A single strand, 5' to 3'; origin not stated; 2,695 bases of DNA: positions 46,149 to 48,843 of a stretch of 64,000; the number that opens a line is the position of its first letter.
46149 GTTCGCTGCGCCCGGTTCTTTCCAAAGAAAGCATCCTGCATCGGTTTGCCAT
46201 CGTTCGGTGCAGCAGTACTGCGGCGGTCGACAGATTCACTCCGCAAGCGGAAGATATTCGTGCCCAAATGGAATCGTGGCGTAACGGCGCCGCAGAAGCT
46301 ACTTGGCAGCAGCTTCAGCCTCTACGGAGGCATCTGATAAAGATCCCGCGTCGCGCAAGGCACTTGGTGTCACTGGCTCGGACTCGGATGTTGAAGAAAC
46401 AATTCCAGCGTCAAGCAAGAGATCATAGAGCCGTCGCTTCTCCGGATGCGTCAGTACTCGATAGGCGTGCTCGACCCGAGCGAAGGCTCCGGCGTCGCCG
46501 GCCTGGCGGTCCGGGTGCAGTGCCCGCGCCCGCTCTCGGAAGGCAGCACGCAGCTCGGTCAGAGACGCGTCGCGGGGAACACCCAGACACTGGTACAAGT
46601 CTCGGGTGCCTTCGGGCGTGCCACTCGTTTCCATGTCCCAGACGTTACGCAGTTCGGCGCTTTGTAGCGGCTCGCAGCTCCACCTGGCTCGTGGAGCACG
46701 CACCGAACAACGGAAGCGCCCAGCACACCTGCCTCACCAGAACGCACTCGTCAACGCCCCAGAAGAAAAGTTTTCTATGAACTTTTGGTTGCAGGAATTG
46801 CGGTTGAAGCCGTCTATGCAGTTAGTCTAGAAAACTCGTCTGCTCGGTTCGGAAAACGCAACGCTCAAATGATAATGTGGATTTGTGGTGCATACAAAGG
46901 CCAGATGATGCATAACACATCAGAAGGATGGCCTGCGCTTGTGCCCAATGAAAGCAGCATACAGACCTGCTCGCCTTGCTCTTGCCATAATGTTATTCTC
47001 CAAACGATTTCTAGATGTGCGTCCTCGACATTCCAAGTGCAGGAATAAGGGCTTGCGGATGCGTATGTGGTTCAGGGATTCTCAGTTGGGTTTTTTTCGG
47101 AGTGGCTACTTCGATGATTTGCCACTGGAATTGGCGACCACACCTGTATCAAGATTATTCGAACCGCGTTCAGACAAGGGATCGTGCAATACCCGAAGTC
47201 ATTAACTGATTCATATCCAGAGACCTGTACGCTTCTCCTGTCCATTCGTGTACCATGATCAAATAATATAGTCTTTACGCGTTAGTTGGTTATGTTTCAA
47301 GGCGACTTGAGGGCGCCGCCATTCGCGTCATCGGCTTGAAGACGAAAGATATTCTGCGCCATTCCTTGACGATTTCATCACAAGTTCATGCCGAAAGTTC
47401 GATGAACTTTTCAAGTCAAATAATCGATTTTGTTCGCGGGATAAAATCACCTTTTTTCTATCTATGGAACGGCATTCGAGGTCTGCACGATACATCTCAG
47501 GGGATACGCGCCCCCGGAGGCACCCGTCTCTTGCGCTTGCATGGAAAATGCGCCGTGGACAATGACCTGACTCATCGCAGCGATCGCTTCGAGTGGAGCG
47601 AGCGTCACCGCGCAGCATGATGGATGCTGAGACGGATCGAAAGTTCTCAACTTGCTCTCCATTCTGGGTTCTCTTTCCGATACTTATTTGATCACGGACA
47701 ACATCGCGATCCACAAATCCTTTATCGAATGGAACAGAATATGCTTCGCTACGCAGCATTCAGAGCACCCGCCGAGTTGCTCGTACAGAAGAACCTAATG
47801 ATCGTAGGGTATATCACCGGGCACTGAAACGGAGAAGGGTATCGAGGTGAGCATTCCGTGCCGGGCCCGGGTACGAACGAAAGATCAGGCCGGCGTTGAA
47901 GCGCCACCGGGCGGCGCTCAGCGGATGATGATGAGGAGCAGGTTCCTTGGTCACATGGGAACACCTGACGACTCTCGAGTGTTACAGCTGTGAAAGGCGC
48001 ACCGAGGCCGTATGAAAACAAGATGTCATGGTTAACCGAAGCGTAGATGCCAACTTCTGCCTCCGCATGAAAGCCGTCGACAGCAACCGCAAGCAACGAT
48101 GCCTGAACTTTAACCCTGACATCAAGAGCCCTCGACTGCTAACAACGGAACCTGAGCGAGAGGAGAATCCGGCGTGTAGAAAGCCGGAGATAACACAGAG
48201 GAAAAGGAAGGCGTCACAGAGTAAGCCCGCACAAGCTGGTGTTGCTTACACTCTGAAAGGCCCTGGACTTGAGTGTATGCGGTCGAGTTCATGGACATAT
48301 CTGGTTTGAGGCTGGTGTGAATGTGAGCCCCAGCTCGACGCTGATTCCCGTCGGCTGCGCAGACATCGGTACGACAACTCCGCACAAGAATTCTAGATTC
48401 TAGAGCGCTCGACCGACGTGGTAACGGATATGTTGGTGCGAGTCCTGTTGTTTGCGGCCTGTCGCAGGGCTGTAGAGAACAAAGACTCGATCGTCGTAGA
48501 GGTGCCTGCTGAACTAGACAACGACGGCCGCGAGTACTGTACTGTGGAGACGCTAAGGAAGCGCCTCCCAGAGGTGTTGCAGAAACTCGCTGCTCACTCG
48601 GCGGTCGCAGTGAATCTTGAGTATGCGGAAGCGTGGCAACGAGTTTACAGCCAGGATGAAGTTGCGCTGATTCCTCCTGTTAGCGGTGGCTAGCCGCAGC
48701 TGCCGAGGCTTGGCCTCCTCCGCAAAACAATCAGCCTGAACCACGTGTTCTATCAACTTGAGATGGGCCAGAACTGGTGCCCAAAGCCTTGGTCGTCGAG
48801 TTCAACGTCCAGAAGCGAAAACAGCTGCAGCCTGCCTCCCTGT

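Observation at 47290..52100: Head-to-head ~800-bp inverted repeat pair enclosing 3.2 kb that contains MoaD; a third family member with an intact 182-codon ORF at 24344-24892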

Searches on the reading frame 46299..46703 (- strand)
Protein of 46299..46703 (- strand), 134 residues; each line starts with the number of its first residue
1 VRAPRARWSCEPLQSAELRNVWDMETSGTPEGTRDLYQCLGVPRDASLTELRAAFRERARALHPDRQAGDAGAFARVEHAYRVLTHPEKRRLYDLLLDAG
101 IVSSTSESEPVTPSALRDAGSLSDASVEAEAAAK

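Call 9: search_protein_families(library=pfam, proteins=[window:46299-46703:-], max_evalue=0.01)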
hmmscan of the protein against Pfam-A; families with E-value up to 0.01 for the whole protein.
window:46299-46703:- (134 aa): 1 family
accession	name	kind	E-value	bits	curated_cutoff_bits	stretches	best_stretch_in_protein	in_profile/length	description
PF00226.36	DnaJ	-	5.3e-17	62.1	27.8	1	35-94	1-63/63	DnaJ domain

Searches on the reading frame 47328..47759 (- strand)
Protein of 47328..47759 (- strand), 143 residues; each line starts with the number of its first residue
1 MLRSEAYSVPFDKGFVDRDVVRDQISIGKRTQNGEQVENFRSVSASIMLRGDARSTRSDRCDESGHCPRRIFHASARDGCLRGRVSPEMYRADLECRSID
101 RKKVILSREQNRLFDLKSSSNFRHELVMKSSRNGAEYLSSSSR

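Call 41: find_encoding_contigs(protein=window:47328-47759:-, flank=10000, max_places=10)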
Protein window:47328-47759:- (143 aa): no gene with exactly this product is on record in the collection.

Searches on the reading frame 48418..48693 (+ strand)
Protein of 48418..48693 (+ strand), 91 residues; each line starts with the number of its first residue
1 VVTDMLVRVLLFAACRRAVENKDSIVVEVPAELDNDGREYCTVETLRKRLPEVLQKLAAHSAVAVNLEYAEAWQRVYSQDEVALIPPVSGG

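Call 9: search_protein_families(library=pfam, proteins=[window:48418-48693:+], max_evalue=0.01)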
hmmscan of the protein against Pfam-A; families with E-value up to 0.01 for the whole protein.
window:48418-48693:+ (91 aa): 2 families
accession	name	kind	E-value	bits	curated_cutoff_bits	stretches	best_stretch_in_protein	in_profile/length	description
PF02597.26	ThiS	-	1.4e-07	32.4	22.5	1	40-91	38-76/76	ThiS family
PF12028.13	DUF3515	-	0.0018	18.5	27.6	1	5-83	7-81/159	Protein of unknown function (DUF3515)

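Call 16: list_cluster_members(proteins=[P0001, window:24344-24892:-, window:48418-48693:+])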
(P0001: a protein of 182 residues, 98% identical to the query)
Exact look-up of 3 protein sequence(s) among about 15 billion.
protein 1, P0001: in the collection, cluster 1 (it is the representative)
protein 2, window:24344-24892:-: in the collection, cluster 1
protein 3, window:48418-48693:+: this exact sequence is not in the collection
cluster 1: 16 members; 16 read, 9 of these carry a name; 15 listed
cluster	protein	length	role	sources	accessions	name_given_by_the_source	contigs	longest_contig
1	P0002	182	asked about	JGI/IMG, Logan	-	-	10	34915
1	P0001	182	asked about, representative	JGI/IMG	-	hypothetical protein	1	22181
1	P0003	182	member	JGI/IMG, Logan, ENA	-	hypothetical protein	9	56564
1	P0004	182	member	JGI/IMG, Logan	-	hypothetical protein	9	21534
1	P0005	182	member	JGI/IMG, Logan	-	hypothetical protein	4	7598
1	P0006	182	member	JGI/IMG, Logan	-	hypothetical protein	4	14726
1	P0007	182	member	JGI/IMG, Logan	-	hypothetical protein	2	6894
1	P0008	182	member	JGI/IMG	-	hypothetical protein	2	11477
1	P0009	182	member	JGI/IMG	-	hypothetical protein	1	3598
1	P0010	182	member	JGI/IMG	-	hypothetical protein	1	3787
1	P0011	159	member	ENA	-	-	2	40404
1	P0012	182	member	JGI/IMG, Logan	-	-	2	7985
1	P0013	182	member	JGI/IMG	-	-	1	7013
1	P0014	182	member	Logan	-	-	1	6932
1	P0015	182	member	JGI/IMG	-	-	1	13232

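Call 42: find_encoding_contigs(protein=window:48430-48693:+, flank=10000, max_places=10)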
Protein window:48430-48693:+ (87 aa): 23 contigs read that carry it; 10 places shown.
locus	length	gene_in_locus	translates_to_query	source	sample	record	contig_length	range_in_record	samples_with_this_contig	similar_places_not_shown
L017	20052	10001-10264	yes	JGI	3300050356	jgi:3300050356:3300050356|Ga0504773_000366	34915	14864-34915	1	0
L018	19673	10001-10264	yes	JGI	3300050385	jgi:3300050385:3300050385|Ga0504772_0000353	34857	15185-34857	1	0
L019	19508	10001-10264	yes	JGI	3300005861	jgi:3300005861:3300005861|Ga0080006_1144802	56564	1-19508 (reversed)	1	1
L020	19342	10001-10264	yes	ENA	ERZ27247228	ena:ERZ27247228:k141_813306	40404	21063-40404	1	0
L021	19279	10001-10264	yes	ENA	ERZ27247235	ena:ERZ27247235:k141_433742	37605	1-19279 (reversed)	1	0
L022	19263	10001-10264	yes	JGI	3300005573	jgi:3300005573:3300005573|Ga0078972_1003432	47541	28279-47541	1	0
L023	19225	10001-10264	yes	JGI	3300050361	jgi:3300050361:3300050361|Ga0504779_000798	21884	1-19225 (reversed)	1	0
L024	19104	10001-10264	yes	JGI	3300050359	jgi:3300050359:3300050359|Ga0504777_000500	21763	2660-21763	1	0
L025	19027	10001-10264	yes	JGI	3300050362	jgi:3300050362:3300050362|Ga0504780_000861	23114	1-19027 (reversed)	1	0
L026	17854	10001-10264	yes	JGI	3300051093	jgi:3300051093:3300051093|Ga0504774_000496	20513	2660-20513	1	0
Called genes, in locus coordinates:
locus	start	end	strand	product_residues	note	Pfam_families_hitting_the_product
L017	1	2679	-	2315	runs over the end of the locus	PF03568:Separin_C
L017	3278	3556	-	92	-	-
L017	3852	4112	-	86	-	-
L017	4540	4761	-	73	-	-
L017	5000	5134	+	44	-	-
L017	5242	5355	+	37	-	-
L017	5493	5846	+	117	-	-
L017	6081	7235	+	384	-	-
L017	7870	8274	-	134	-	PF00226:DnaJ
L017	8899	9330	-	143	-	-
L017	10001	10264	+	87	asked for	PF02597:ThiS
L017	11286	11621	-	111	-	-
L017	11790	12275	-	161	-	-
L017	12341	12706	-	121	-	-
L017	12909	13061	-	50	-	-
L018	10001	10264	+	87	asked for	PF02597:ThiS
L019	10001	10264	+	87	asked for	PF02597:ThiS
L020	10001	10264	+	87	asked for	PF02597:ThiS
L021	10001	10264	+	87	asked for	PF02597:ThiS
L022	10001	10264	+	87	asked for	PF02597:ThiS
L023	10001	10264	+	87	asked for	PF02597:ThiS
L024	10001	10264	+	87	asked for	PF02597:ThiS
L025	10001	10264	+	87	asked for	PF02597:ThiS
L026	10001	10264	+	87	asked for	PF02597:ThiS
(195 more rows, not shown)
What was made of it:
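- All 10 strain contigs carry both arms (call 42).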
